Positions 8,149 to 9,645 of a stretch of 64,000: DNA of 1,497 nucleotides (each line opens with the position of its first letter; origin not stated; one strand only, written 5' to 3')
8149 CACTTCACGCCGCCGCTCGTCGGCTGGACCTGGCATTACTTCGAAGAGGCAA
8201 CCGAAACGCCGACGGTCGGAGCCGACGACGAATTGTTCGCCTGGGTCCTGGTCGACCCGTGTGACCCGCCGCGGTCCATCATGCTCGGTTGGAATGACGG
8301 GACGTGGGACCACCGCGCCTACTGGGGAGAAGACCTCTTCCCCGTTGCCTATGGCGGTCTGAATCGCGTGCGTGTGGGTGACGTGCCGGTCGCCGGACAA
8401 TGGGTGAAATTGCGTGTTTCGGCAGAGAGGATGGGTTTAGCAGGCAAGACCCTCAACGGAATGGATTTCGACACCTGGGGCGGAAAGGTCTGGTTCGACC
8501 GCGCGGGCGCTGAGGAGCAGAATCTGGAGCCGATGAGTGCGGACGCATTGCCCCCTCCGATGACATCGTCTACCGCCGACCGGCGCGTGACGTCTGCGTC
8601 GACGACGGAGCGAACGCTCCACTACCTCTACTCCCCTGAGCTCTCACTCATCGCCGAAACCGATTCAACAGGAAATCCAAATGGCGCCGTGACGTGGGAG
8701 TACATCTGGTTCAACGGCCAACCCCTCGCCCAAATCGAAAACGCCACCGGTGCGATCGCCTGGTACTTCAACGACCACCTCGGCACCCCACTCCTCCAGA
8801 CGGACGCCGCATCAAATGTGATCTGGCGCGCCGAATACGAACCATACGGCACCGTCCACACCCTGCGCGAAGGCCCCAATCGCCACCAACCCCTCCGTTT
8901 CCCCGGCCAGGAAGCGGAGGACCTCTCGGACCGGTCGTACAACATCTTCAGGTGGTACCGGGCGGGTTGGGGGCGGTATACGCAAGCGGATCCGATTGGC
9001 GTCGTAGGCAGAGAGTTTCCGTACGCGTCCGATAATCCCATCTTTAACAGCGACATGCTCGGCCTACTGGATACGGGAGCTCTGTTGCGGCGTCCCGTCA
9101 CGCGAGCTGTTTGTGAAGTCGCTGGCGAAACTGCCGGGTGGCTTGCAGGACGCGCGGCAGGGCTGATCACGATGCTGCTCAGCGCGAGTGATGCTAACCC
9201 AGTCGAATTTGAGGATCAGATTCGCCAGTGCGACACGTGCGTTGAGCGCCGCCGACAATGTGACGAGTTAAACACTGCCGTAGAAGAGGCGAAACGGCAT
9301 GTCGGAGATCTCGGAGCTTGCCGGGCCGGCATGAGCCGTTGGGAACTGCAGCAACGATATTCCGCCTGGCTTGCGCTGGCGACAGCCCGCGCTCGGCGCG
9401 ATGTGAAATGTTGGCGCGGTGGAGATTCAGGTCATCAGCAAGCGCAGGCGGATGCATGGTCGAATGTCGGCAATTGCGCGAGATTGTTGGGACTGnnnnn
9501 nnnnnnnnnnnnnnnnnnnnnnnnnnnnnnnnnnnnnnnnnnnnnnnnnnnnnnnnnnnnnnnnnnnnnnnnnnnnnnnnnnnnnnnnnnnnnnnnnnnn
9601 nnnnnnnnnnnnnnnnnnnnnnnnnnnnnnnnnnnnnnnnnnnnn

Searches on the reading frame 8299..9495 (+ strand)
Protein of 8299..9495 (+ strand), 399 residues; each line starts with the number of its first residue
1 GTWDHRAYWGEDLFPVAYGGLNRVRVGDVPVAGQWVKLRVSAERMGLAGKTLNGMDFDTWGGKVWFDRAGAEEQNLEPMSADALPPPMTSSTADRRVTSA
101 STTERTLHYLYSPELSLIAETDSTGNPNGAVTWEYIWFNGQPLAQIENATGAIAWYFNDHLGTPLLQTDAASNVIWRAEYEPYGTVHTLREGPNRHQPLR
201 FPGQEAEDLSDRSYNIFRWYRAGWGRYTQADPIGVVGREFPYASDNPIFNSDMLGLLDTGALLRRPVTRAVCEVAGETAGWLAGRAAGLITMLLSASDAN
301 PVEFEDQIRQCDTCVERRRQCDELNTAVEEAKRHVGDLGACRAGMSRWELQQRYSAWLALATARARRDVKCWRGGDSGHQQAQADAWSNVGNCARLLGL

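Call 8: search_protein_families(library=pfam, proteins=[window:8299-9495:+], max_evalue=1)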
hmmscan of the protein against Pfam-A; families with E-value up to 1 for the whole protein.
window:8299-9495:+ (399 aa): 2 families
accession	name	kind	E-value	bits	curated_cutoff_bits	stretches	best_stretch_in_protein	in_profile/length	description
PF03527.20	RHS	-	1.6e-09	37.8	27.9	1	153-187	1-35/38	RHS protein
PF15523.11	Ntox16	-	1.3e-06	29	25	1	319-394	8-83/85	Novel toxin 16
